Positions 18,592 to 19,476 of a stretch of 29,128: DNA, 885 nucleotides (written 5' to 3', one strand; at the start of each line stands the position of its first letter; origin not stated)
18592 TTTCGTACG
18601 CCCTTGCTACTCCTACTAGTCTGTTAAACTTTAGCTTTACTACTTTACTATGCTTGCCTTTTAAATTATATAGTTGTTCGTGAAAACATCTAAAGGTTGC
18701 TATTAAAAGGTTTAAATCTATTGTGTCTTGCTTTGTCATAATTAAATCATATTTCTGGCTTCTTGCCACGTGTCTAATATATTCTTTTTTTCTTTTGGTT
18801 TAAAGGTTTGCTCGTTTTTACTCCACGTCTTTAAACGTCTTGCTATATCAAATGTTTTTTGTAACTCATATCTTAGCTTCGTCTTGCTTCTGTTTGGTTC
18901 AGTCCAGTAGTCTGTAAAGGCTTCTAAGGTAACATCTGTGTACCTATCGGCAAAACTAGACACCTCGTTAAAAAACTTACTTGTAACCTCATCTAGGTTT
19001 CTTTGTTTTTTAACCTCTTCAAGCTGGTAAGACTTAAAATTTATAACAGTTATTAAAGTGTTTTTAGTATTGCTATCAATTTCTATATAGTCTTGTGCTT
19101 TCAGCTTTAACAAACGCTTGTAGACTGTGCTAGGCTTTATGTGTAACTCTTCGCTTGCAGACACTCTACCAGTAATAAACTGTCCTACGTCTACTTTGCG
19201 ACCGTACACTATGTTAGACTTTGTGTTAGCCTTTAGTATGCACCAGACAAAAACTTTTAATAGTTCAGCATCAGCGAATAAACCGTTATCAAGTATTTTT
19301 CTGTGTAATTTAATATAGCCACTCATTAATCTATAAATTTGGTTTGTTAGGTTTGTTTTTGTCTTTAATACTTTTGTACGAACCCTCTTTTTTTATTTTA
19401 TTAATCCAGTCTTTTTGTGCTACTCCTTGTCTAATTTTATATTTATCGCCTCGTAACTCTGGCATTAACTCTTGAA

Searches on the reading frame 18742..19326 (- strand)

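Call 9: search_protein_families(library=phrogs, proteins=[window:18742-19326:-], max_evalue=0.001)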
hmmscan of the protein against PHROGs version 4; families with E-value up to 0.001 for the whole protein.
window:18742-19326:- (194 aa): 6 families
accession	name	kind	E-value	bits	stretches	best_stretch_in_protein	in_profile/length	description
phrog_2514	-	DNA, RNA and nucleotide metabolism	8.2e-21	75.5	1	1-145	2-121/270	DnaD-like helicase loader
phrog_19415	-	unknown function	3.6e-17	64.1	1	81-182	111-212/224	-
phrog_7498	-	DNA, RNA and nucleotide metabolism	5.6e-09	36.6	1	2-116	5-122/296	DnaD-like helicase loader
phrog_345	-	DNA, RNA and nucleotide metabolism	4.6e-05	24.3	1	2-132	25-137/297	replication initiation O-like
phrog_27581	-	unknown function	8.7e-05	23.4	1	2-103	26-138/216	-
phrog_678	-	DNA, RNA and nucleotide metabolism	0.00037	21.1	1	58-180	92-208/346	replication initiation O-like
